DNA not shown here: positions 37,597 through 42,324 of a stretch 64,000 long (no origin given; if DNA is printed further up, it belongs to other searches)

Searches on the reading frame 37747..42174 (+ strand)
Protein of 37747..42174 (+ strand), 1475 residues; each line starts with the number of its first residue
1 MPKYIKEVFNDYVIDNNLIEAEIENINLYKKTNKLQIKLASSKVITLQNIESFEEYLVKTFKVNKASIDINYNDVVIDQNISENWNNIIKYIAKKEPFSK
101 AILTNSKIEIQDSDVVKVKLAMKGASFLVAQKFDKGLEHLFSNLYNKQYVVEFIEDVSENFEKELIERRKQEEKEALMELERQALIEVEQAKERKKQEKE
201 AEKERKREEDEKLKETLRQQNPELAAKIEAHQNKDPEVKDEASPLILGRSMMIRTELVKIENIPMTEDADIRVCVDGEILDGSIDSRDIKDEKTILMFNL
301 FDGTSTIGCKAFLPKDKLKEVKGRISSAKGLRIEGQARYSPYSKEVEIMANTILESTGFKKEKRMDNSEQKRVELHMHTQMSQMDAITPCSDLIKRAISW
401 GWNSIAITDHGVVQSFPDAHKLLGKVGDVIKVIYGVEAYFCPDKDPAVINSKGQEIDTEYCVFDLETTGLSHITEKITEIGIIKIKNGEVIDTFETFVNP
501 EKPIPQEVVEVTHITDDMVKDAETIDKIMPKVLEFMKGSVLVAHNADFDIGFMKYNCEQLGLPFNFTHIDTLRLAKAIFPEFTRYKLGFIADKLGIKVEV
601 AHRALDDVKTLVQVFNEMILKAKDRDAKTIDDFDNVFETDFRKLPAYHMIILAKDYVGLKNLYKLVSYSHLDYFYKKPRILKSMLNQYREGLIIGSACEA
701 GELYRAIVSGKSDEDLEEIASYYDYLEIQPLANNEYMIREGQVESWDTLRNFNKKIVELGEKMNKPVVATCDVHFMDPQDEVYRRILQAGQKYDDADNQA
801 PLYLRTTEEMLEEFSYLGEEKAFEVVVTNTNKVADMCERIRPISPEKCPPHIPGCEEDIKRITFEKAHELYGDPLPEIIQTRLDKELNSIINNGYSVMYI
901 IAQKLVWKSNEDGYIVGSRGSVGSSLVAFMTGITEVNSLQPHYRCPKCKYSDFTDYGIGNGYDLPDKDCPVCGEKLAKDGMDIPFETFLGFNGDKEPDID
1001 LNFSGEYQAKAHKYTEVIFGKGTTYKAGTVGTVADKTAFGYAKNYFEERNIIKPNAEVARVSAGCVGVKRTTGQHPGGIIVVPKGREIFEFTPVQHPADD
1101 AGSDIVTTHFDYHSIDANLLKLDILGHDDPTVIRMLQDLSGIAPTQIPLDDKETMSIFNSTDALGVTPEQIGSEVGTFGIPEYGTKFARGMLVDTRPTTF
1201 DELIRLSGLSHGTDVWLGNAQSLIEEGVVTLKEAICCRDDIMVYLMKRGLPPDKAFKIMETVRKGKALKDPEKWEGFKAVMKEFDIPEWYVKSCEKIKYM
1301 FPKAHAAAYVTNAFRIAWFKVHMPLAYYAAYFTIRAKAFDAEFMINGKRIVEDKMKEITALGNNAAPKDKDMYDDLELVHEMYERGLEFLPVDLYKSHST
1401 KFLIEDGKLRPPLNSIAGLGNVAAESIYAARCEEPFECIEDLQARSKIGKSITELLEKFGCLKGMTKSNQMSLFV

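Call 74: search_protein_families(library=pfam, proteins=[window:37747-42174:+], max_evalue=0.00001)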
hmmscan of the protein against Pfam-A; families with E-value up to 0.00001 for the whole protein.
window:37747-42174:+ (1475 aa): 8 families
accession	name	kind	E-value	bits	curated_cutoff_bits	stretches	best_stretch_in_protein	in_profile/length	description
PF07733.18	DNA_pol3_alpha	-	8.5e-57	193.2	23.9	1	859-1126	3-260/260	Bacterial DNA polymerase III alpha NTPase domain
PF00929.31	RNase_T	-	8e-41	140.7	24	1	462-615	2-164/164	Exonuclease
PF02811.25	PHP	-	2.5e-30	106.4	26.4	2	374-454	1-71/164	PHP domain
PF17657.6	DNA_pol3_finger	-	1.3e-26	93.3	22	1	1129-1283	1-164/166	Bacterial DNA polymerase III alpha subunit finger domain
PF14579.12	HHH_6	-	1.4e-12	48.1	25.6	1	1386-1468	1-86/90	Helix-hairpin-helix motif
PF13482.12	RNase_H_2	-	7.6e-08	32.9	22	1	462-599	2-118/165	RNase_H superfamily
PF14480.11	DNA_pol3_a_NI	-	1e-07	32.2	22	1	6-65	3-66/72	DNA polymerase III polC-type N-terminus I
PF11490.13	DNA_pol3_a_NII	-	2.4e-06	27.9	26.3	1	84-197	2-116/117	DNA polymerase III polC-type N-terminus II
